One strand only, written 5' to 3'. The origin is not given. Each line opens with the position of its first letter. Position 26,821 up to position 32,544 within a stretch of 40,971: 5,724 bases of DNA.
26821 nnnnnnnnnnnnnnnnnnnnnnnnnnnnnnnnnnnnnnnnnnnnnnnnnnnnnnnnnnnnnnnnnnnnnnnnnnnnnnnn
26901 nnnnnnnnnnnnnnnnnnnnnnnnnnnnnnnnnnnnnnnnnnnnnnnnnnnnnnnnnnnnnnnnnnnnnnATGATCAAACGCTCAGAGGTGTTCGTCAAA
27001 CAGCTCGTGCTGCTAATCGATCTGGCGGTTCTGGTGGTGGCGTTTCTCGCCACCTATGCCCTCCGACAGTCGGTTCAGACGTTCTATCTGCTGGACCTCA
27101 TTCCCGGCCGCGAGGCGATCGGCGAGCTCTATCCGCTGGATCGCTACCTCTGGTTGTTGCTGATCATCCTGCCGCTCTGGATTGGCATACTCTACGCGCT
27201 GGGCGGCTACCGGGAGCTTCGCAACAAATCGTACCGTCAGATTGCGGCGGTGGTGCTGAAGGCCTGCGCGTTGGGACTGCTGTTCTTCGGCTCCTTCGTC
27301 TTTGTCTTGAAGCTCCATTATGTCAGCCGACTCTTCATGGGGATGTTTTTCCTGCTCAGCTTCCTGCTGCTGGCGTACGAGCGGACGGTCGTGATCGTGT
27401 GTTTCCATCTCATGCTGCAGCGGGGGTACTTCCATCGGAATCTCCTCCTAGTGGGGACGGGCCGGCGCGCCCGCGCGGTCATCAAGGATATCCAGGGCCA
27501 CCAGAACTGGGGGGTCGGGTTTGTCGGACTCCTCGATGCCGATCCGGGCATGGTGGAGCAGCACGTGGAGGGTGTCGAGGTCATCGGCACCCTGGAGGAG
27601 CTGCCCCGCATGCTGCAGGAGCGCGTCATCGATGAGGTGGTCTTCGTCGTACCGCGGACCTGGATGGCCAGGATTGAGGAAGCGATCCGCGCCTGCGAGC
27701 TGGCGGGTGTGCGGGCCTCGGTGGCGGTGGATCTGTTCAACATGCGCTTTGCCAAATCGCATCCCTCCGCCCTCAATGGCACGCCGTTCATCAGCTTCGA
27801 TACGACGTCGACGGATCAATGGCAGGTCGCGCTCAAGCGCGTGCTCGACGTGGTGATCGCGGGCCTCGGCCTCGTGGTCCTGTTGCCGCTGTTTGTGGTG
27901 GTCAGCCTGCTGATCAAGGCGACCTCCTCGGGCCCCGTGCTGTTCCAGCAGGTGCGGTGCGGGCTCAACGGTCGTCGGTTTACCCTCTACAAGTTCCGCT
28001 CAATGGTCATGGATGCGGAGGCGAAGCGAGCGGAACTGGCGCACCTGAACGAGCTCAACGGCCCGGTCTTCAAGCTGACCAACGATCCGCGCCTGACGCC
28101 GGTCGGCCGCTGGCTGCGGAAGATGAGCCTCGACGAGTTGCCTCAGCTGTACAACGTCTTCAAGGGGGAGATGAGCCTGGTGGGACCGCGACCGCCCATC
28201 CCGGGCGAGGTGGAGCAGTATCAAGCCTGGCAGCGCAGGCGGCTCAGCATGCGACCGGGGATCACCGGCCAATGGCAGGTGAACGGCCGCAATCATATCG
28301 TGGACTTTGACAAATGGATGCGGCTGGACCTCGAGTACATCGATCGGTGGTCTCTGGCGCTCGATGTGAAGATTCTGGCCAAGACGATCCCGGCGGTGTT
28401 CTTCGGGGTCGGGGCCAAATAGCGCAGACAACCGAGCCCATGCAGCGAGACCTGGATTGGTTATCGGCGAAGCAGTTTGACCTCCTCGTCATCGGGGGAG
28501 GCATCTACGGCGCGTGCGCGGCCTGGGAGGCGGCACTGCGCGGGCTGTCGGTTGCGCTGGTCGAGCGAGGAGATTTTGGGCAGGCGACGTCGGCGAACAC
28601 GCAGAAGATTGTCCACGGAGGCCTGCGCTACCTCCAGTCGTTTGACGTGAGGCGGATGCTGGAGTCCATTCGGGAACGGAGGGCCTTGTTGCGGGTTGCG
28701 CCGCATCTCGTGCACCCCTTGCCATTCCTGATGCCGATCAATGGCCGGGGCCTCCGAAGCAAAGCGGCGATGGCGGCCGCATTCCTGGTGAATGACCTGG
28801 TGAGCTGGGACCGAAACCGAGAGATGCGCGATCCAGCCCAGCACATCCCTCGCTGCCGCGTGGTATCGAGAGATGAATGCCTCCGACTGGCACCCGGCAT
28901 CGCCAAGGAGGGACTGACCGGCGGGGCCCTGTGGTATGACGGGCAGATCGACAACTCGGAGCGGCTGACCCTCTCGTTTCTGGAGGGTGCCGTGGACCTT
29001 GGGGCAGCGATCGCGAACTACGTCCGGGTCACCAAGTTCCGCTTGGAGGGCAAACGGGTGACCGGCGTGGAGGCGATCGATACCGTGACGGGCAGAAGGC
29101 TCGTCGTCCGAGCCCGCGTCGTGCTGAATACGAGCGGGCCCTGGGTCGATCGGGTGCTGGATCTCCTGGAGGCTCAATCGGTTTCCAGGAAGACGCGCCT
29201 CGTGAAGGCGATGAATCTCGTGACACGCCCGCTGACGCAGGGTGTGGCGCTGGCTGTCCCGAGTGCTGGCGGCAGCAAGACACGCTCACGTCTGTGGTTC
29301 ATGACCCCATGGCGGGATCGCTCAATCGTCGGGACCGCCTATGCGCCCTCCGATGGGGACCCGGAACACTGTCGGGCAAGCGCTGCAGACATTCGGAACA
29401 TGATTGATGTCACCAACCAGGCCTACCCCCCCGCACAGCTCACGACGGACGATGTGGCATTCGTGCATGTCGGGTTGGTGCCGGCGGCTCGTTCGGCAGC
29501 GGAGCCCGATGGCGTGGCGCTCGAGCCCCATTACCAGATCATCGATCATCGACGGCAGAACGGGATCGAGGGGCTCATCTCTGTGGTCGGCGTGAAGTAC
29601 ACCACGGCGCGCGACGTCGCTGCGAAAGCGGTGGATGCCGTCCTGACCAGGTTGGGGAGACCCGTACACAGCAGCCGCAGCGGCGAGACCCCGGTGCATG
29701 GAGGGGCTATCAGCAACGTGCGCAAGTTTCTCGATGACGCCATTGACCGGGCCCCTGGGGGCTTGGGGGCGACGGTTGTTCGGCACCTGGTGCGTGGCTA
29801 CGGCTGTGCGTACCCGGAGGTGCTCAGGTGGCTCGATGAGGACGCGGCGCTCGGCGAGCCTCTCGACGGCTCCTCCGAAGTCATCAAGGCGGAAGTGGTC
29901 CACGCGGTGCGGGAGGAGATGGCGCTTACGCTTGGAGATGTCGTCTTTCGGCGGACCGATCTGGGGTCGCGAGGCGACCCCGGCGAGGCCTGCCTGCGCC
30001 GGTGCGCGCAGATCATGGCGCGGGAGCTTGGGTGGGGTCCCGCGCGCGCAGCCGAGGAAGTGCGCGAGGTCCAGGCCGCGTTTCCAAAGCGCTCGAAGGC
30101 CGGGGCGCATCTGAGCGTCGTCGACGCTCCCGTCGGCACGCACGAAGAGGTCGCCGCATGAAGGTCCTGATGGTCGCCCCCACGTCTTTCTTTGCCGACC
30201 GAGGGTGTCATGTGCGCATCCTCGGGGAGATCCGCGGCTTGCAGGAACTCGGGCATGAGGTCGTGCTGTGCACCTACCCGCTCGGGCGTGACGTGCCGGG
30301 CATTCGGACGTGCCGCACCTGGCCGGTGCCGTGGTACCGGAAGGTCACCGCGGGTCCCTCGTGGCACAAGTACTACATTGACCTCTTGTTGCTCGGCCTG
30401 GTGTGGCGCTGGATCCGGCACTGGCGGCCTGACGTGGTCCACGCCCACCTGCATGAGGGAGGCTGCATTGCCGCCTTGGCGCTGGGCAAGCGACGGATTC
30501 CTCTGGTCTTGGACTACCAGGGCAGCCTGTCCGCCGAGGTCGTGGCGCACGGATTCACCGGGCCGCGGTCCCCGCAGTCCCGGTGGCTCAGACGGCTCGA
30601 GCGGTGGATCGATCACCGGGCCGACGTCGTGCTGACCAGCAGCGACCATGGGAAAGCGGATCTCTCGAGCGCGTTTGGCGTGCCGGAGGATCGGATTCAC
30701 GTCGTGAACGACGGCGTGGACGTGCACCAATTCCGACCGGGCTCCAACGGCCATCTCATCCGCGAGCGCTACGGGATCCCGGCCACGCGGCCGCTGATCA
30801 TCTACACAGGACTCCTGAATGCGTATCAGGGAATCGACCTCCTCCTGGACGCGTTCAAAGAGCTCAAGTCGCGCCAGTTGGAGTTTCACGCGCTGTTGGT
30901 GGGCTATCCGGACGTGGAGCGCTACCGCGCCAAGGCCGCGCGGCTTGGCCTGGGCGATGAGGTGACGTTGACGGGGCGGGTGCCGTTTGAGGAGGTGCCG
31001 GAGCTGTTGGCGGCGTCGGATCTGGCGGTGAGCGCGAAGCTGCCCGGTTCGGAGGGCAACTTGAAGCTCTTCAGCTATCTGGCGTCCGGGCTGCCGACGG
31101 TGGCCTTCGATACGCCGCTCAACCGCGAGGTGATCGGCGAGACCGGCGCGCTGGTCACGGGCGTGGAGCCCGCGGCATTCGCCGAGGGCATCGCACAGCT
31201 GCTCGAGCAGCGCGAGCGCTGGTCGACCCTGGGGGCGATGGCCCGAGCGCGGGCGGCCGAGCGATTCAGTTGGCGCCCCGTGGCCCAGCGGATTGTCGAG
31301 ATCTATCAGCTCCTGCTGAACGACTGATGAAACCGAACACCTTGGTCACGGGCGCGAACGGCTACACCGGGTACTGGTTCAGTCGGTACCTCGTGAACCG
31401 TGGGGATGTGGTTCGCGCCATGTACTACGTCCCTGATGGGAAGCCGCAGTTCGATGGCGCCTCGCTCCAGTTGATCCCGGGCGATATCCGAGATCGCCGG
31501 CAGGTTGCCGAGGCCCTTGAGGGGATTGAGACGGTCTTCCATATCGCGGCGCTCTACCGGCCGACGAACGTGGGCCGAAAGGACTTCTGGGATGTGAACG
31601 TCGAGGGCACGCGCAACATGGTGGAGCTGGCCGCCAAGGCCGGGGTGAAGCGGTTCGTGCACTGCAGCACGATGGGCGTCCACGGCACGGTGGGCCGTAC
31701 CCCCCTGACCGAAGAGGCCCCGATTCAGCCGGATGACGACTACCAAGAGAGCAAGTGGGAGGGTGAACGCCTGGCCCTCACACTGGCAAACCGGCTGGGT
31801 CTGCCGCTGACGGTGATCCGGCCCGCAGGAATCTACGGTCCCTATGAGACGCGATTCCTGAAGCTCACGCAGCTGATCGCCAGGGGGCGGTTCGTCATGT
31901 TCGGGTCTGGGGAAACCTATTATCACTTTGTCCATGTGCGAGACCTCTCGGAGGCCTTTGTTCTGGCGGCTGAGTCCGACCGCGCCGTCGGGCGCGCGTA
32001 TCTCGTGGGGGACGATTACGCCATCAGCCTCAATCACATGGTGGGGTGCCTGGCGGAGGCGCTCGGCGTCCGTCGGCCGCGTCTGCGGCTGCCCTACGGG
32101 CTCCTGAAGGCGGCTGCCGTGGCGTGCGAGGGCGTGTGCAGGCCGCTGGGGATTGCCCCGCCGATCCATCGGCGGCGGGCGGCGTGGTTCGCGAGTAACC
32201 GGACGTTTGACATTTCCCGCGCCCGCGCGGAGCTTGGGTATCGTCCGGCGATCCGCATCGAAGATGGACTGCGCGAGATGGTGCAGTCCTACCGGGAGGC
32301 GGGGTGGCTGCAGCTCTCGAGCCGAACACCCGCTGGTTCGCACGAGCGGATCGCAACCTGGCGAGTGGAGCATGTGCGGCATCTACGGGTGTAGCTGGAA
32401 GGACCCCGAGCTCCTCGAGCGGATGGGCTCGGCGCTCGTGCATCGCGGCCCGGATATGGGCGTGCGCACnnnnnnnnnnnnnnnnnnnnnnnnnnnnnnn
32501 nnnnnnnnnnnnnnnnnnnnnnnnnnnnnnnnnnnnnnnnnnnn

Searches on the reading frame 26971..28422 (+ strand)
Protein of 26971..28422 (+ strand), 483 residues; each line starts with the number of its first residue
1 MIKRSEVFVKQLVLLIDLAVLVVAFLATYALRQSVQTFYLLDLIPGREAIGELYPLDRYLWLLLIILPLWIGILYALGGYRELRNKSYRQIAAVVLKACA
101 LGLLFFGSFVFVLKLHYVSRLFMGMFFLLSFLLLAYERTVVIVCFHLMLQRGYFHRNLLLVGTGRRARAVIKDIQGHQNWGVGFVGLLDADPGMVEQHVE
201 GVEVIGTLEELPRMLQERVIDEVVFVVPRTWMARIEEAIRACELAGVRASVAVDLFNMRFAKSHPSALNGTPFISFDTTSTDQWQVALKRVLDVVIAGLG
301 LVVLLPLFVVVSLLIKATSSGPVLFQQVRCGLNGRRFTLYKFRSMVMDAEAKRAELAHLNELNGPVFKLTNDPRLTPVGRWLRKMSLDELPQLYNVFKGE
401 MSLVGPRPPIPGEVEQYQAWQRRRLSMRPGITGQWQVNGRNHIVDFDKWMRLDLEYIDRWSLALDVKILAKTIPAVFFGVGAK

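Call 13: search_protein_families(library=pfam, proteins=[window:26971-28422:+], max_evalue=0.001)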
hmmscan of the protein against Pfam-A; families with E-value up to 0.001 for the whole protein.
window:26971-28422:+ (483 aa): 3 families
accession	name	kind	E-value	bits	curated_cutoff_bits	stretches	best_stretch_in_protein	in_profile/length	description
PF02397.22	Bac_transf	-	5.4e-69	231.8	27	1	289-477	1-178/179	Bacterial sugar transferase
PF13727.12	CoA_binding_3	-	1.4e-20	74.4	25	1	76-244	2-166/175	CoA-binding domain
PF02629.25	CoA_binding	-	0.00013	23.1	22.3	1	157-238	5-83/97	CoA binding domain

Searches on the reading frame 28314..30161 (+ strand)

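Call 12: search_protein_families(library=pfam, proteins=[window:28314-30161:+], max_evalue=0.001)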
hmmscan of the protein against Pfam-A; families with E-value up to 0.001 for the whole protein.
window:28314-30161:+ (615 aa): 5 families
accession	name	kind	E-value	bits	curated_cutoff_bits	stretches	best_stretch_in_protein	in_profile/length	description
PF01266.30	DAO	-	8.6e-48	164.1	27.9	1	56-394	1-313/353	FAD dependent oxidoreductase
PF16901.10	DAO_C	-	1.6e-24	86.6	31.4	1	458-578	5-125/126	C-terminal domain of alpha-glycerophosphate oxidase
PF12831.13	FAD_oxidored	-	8.8e-08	32.3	27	1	56-103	1-50/416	FAD dependent oxidoreductase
PF00890.30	FAD_binding_2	-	4e-07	30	20.4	1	56-92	1-37/414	FAD binding domain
PF13450.12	NAD_binding_8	-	3.4e-06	27.7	21.9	1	59-109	1-54/68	NAD(P)-binding Rossmann-like domain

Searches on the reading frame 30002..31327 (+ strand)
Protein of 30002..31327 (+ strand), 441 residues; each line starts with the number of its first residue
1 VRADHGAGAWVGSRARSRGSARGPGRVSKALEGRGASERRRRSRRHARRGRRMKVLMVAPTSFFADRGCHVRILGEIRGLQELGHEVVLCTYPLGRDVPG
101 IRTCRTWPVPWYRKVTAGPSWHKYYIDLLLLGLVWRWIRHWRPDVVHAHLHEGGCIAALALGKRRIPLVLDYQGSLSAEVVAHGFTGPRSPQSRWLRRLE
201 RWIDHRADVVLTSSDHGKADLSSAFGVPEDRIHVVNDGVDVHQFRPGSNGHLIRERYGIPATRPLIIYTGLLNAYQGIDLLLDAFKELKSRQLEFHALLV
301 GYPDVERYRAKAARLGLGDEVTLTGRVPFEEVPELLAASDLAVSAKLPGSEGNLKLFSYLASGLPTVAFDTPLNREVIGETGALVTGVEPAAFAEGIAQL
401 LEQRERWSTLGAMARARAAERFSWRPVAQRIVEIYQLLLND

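Call 12: search_protein_families(library=pfam, proteins=[window:30002-31327:+], max_evalue=0.001)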
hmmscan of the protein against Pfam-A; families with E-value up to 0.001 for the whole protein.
window:30002-31327:+ (441 aa): 5 families
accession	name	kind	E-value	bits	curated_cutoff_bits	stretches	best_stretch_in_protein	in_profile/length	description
PF13579.12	Glyco_trans_4_4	-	7.3e-26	91.8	29.7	1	68-236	2-156/158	Glycosyl transferase 4-like domain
PF13439.12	Glyco_transf_4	-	1.4e-25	90.7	28.5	1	74-242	9-169/170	Glycosyltransferase Family 4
PF13692.12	Glyco_trans_1_4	-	5.3e-25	88.8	27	1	263-402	1-141/142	Glycosyl transferases group 1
PF00534.26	Glycos_transf_1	-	6.1e-24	84.9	26.4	1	253-414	5-169/172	Glycosyl transferases group 1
PF13524.12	Glyco_trans_1_2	-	1.2e-08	35.4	25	1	284-432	8-143/144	Glycosyl transferase-like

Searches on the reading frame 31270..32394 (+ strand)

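Call 12: search_protein_families(library=pfam, proteins=[window:31270-32394:+], max_evalue=0.001)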
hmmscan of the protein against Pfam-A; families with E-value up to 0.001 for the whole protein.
window:31270-32394:+ (374 aa): 8 families
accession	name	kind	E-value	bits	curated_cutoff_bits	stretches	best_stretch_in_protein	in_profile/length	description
PF01370.27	Epimerase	-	2.3e-39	135.7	20.9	1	25-247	2-240/240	NAD dependent epimerase/dehydratase family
PF01073.25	3Beta_HSD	-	1.1e-29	103.8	22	1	25-275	1-279/280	3-beta hydroxysteroid dehydrogenase/isomerase family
PF16363.11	GDP_Man_Dehyd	-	6.5e-28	98.6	27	1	25-337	1-332/332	GDP-mannose 4,6 dehydratase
PF13460.12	NAD_binding_10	-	2.7e-16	60.4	27.2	1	28-190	1-148/184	NAD(P)H-binding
PF07993.18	NAD_binding_4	-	3.5e-16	59.6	20.1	1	78-215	81-234/258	Male sterility protein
PF04321.23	RmlD_sub_bind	-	3.6e-13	49.7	27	1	24-202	3-165/287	RmlD substrate binding domain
PF05368.20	NmrA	-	9e-09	35.8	27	1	23-139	4-112/298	NmrA-like family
PF02719.21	Polysacc_synt_2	-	3.1e-08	33.6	20.2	1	68-134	58-128/293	Polysaccharide biosynthesis protein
